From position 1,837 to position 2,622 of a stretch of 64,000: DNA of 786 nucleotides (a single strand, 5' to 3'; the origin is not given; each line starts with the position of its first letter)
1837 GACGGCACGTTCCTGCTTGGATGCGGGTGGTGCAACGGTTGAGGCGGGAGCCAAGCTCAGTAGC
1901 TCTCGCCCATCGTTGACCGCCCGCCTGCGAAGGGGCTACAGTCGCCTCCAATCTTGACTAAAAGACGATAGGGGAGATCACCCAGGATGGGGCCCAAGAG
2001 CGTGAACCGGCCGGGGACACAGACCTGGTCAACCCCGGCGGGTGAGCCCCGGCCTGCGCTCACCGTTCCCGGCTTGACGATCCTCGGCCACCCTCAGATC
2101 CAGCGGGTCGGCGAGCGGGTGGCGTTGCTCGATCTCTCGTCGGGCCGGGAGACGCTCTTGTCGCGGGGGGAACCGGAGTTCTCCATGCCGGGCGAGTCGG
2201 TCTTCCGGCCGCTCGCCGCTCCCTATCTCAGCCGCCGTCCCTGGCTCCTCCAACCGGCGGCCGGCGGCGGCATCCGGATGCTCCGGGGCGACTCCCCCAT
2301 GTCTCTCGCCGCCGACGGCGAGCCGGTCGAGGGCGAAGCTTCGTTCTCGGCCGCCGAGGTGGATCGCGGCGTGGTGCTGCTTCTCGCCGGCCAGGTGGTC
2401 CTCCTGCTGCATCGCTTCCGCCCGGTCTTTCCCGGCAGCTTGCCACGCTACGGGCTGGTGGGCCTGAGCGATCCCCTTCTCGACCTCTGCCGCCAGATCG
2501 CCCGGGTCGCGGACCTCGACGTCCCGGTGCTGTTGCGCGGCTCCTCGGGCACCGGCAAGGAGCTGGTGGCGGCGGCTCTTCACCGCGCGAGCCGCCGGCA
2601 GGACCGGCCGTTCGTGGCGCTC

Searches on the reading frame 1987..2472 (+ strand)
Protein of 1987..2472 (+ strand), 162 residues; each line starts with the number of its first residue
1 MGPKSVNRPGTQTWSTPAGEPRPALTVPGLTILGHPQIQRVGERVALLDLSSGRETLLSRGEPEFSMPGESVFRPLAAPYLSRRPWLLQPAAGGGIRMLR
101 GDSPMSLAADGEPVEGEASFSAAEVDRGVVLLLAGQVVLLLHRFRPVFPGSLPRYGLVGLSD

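Call 59: search_protein_families(library=pfam, proteins=[window:1987-2472:+], max_evalue=10)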
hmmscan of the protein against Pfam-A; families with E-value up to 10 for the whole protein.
seq(162 aa): 0 families

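Call 73: search_solved_structures(query=A4, max_evalue=10, show_alignments=2)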
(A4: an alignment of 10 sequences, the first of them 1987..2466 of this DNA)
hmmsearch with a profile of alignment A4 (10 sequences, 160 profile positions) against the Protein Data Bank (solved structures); distinct sequences matched with E-value up to 10: 1.
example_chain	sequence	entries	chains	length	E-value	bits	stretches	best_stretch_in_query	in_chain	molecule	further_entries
9bxu_I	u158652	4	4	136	0.38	13.8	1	5-75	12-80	ATP synthase F1 subunit epsilon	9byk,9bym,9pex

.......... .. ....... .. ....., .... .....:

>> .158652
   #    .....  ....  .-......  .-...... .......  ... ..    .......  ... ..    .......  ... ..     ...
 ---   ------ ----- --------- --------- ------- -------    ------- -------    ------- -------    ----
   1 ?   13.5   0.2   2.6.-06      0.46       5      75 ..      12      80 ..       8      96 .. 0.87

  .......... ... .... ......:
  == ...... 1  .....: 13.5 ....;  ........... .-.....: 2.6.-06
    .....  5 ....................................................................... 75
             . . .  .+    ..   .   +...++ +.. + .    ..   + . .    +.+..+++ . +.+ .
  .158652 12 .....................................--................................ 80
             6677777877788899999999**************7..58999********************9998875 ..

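Call 79: find_homologous_proteins(query=window:1987-2466:+, max_evalue=0.001)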
Query window:1987-2466:+ (160 aa): 15 proteins with E <= 0.001 among 1025 candidates.
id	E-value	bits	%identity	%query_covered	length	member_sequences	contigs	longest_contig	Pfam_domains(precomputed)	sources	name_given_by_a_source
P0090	1.6e-70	255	80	93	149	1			-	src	-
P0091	2.9e-69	250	79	95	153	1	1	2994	-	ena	-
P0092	3.9e-59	218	74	88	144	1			-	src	-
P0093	1.6e-48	183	73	76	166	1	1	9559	-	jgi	jgi:hypothetical protein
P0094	6.5e-45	171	80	66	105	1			-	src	-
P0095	2.9e-42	163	66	80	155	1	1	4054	-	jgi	jgi:two-component system nitrogen regulation response regulator GlnG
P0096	4.6e-36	142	74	56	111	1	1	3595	-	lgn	-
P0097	4.5e-35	139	80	53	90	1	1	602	-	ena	-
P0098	1.4e-34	138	59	79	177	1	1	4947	-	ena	-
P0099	7.3e-33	132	75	57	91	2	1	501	-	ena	-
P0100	1.0e-31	128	51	96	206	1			-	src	-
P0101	2.1e-29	121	82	48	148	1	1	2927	-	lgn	-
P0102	1.1e-24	106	67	61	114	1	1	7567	-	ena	-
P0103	9.9e-23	99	79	41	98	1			-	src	-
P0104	2.0e-10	59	51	46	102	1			-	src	-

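Call 85: predict_structure(alignment_id=A6)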
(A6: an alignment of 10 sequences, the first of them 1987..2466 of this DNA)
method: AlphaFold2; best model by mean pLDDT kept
length: 160 residues; sequences in the alignment: 10
mean_pLDDT: 47.0   pTM: 0.47
mean pLDDT of the five models: 47.0, 46.4, 44.9, 44.4, 40.2
residues with pLDDT >= 90: 0; 70-90: 23; 50-70: 38; < 50: 99
segments of 3 or more residues with pLDDT < 50: 1-83, 144-154, 156-160
pLDDT, mean of each block of 10 residues (from residue 1): 31 30 29 30 39 40 28 26 56 69 71 80 71 60 48 42
secondary structure, 60 per line:
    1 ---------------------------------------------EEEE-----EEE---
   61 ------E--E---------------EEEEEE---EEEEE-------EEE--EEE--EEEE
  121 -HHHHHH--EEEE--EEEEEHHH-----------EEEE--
elements in order: E46-49 E55-57 E86-91 E95-99 E107-109 E112-114 E117-120 H122-127 E130-133 E136-140 E155-158
